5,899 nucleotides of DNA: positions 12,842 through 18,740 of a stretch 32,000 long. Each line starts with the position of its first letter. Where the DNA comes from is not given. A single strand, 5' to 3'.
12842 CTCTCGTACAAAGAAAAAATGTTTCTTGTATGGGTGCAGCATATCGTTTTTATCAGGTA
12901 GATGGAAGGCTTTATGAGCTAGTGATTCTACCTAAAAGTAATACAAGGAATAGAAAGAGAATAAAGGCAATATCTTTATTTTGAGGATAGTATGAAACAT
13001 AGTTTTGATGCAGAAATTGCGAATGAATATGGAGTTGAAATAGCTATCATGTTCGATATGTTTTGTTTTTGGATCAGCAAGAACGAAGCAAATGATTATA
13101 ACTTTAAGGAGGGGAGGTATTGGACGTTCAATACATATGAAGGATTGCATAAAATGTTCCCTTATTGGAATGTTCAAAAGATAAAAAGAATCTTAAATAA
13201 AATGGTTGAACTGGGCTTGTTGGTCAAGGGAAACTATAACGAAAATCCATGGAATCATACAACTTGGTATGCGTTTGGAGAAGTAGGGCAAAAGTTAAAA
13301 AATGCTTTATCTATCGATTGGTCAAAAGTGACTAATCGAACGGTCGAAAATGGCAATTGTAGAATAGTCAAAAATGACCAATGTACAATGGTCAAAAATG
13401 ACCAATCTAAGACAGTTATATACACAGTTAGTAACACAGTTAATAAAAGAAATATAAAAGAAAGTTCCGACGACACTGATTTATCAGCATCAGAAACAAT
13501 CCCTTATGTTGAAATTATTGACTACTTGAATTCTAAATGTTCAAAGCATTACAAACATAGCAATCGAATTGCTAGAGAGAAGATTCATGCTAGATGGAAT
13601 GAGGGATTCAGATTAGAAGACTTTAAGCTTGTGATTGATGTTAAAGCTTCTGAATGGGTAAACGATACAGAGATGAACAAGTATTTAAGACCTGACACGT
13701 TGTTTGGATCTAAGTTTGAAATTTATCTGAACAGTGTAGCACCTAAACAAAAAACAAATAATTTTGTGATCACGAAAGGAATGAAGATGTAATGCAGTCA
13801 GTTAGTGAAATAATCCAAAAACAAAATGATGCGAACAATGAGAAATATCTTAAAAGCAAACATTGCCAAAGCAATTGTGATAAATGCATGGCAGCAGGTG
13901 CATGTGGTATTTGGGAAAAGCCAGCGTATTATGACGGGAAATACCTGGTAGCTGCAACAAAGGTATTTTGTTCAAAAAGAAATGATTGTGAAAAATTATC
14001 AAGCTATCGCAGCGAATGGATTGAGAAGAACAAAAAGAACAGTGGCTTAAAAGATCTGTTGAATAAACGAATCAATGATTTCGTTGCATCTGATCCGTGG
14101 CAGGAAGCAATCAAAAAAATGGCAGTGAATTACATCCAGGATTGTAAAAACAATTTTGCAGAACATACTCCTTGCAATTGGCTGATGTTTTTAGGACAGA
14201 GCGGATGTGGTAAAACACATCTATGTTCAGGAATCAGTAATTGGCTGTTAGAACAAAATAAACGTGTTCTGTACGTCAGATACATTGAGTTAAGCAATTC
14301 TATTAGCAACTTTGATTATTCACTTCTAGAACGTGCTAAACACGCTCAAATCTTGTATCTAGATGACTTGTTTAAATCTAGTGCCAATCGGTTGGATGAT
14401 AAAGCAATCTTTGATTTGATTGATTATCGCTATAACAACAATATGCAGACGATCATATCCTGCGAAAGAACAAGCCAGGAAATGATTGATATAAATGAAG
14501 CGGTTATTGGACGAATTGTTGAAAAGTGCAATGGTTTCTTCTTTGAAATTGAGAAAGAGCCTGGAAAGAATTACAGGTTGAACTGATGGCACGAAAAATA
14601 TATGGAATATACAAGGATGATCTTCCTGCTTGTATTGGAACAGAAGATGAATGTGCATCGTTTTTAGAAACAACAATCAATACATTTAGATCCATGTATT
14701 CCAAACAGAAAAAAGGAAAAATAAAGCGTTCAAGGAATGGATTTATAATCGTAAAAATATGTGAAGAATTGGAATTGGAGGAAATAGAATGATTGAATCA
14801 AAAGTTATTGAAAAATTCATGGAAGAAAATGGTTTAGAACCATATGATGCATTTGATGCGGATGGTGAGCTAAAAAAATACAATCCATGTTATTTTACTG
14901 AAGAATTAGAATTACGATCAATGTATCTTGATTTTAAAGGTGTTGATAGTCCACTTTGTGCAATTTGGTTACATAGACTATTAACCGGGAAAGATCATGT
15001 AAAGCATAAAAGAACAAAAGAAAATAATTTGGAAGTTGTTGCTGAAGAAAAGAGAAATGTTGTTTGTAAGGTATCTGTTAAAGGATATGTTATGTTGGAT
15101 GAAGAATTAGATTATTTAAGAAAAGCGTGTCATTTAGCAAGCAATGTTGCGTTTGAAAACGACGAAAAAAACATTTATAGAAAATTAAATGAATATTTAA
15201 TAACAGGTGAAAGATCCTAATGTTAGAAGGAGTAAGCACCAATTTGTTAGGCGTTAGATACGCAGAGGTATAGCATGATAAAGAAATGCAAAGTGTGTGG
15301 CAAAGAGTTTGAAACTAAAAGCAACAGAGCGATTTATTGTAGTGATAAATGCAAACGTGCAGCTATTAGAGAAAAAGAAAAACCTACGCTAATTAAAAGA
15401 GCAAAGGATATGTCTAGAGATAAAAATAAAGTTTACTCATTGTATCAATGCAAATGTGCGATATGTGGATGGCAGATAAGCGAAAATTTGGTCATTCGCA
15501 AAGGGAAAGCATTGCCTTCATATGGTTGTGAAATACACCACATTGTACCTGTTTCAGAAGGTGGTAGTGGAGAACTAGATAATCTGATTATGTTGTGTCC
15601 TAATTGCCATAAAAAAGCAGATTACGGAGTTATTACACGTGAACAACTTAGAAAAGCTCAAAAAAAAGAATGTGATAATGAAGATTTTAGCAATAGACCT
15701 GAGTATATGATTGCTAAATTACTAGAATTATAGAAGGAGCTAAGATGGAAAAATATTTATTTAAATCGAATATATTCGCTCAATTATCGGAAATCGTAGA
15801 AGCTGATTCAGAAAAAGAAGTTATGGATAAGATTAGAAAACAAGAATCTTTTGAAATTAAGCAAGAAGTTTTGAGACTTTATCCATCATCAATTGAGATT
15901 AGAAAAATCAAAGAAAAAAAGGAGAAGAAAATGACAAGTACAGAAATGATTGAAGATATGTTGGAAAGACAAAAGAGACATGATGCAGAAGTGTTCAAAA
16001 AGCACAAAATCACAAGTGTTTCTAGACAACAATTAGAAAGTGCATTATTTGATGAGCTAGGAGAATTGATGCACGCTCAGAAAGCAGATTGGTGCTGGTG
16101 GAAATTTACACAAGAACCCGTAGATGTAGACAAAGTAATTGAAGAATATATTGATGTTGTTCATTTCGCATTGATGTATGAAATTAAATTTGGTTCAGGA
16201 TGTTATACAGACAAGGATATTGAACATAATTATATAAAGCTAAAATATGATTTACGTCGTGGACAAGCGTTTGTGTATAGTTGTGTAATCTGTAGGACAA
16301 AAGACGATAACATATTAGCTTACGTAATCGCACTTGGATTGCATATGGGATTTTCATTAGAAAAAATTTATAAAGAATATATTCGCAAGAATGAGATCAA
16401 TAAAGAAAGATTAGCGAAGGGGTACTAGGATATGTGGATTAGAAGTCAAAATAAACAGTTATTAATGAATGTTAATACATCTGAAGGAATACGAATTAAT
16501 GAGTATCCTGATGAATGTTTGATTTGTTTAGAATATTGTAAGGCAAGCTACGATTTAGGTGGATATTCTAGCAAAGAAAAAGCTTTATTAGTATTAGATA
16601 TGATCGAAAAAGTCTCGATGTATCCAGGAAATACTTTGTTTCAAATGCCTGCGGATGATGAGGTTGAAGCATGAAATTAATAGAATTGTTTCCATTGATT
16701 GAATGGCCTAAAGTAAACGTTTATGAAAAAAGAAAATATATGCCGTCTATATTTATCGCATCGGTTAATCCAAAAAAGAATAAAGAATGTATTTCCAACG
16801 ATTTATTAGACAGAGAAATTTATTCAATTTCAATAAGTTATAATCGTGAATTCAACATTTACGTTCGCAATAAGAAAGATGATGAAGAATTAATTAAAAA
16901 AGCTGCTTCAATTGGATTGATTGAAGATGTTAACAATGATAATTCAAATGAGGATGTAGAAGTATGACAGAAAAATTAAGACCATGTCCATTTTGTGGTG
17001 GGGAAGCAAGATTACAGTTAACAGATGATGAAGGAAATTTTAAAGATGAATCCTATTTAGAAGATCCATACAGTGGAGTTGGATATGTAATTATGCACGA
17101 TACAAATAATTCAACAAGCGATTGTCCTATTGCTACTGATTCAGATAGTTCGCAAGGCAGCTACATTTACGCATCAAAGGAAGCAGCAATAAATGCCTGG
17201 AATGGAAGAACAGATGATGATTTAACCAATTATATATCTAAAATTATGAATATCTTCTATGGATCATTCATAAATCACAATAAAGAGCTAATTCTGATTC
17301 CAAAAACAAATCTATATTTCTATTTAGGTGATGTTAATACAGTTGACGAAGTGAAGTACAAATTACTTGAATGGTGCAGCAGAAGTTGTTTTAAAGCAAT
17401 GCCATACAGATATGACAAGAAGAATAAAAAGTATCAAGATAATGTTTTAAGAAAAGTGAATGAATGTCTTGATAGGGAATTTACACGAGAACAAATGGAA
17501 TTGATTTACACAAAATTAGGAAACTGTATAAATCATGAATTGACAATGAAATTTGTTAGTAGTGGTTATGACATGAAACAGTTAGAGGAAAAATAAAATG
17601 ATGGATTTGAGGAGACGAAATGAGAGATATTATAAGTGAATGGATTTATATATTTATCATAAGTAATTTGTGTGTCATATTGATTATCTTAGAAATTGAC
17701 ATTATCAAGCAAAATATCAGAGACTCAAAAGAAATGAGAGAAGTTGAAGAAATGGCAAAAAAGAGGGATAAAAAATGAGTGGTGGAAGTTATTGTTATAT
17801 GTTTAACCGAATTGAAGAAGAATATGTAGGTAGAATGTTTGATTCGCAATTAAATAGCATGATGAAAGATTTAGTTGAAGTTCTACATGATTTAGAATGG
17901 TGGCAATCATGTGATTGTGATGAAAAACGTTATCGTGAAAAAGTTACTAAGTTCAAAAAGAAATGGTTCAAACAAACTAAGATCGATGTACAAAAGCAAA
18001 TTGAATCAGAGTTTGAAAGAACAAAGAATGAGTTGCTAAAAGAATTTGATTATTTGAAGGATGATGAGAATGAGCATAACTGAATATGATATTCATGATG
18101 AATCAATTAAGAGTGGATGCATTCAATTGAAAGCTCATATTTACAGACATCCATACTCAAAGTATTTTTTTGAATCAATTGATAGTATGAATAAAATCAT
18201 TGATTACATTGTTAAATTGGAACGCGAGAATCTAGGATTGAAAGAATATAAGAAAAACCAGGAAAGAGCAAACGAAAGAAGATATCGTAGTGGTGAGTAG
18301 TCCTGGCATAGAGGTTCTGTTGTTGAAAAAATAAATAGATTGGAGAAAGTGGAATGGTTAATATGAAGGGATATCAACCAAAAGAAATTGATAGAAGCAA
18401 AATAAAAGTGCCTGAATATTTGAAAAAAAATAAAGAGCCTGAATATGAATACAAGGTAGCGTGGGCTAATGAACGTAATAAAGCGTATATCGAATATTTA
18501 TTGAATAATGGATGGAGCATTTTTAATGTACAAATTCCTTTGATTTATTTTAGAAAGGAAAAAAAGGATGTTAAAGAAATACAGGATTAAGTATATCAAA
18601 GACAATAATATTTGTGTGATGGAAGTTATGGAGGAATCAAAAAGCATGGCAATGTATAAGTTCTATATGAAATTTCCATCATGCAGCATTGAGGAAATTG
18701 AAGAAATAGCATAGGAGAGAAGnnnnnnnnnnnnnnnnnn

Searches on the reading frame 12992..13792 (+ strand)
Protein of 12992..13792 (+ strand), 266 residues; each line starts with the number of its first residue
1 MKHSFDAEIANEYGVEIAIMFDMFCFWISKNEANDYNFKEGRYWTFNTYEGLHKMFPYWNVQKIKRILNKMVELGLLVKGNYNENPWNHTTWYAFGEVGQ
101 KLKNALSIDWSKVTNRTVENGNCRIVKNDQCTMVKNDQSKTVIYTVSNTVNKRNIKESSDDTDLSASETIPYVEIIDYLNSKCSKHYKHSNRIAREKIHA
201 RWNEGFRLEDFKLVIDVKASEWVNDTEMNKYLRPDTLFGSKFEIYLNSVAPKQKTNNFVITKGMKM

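Call 7: search_protein_families(library=phrogs, proteins=[window:12992-13792:+], max_evalue=0.001)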
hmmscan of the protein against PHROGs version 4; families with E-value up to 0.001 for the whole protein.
window:12992-13792:+ (266 aa): 10 families
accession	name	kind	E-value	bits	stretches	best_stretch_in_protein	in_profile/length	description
phrog_428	-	DNA, RNA and nucleotide metabolism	2.2e-47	163.2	1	27-256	116-318/455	replication initiation protein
phrog_1163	-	unknown function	3.4e-33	116.5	1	119-256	120-258/273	-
phrog_11233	-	DNA, RNA and nucleotide metabolism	2.7e-29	103.5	1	2-160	3-152/297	replication initiation protein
phrog_20981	-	unknown function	2.5e-16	61.2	1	125-256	136-261/293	-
phrog_22793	-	unknown function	4.2e-15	56.8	1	113-251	6-138/177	-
phrog_6493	-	DNA, RNA and nucleotide metabolism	4.7e-15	56.6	1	9-153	18-148/261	DnaD-like helicase loader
phrog_1701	-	DNA, RNA and nucleotide metabolism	1.6e-11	45.6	1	124-253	174-303/323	DnaD-like helicase loader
phrog_20827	-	unknown function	3.8e-07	31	1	172-254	85-167/252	-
phrog_678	-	DNA, RNA and nucleotide metabolism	6.3e-07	30.3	1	34-159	80-212/346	replication initiation O-like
phrog_270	-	DNA, RNA and nucleotide metabolism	0.0006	20.3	1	35-161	58-163/383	replication initiation protein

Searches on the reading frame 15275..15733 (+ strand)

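Call 7: search_protein_families(library=phrogs, proteins=[window:15275-15733:+], max_evalue=0.001)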
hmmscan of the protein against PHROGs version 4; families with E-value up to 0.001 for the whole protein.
window:15275-15733:+ (152 aa): 33 families (the best 25 are shown)
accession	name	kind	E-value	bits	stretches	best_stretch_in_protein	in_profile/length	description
phrog_1271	-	DNA, RNA and nucleotide metabolism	3.1e-22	80.4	1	3-133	213-334/361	HNH endonuclease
phrog_8660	-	DNA, RNA and nucleotide metabolism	5.5e-10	40.7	1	38-128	101-190/196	HNH endonuclease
phrog_6050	-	DNA, RNA and nucleotide metabolism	5.1e-09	36.4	1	6-115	259-357/402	HNH endonuclease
phrog_2862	-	unknown function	6.9e-09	37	1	2-53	2-53/118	-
phrog_15103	-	unknown function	1.8e-08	35.2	1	50-126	195-265/280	-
phrog_8446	-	DNA, RNA and nucleotide metabolism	2.1e-08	35.1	1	41-123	123-203/211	HNH endonuclease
phrog_119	-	DNA, RNA and nucleotide metabolism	7.6e-08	32.6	1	42-135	187-275/443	HNH endonuclease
phrog_7785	-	DNA, RNA and nucleotide metabolism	8.1e-07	30.1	1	3-130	19-127/147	HNH endonuclease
phrog_2214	-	DNA, RNA and nucleotide metabolism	9e-07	29.3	1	47-114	182-235/429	HNH endonuclease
phrog_2118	-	DNA, RNA and nucleotide metabolism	1.7e-06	28.8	1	43-111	161-217/301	HNH endonuclease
phrog_333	-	DNA, RNA and nucleotide metabolism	6.1e-06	27.4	1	44-115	19-78/138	HNH endonuclease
phrog_13750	-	unknown function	7.2e-06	27.3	1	1-45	15-59/104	-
phrog_740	-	DNA, RNA and nucleotide metabolism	8.2e-06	26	1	53-116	33-85/332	HNH endonuclease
phrog_5956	-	DNA, RNA and nucleotide metabolism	9.1e-06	26.4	1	3-124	5-116/138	HNH endonuclease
phrog_338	-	DNA, RNA and nucleotide metabolism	9.1e-06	26.2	1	25-114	170-258/340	HNH endonuclease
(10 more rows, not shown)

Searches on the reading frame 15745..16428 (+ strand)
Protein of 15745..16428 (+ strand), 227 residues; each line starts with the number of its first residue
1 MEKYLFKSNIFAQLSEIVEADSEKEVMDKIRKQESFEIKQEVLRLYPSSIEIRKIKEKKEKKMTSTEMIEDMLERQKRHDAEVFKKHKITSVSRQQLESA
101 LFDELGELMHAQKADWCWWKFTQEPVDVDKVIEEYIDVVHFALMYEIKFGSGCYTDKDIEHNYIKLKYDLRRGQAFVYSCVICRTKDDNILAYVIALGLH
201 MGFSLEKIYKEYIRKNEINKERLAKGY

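Call 7: search_protein_families(library=phrogs, proteins=[window:15745-16428:+], max_evalue=0.001)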
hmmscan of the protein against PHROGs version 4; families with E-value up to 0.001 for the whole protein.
window:15745-16428:+ (227 aa): 2 families
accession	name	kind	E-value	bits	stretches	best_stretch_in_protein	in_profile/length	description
phrog_173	-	DNA, RNA and nucleotide metabolism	5e-24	86.3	1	57-227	20-188/196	nucleoside triphosphate pyrophosphohydrolase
phrog_12184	-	other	0.00013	23.3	0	194-227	120-153/153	nucleotide pyrophosphohydrolase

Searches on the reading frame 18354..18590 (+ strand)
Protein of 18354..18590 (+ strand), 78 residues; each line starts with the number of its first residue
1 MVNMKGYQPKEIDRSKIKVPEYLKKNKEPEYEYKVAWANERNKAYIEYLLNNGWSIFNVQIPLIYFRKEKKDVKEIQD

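Call 62: search_protein_families(library=pfam, proteins=[window:18354-18590:+], max_evalue=0.01)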
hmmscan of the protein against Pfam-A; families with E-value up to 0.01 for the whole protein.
window:18354-18590:+ (78 aa): 1 family
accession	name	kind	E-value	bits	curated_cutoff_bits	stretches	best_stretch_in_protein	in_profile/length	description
PF11193.13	DUF2812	-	0.00097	19.8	27.8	1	22-73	28-83/110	Protein of unknown function (DUF2812)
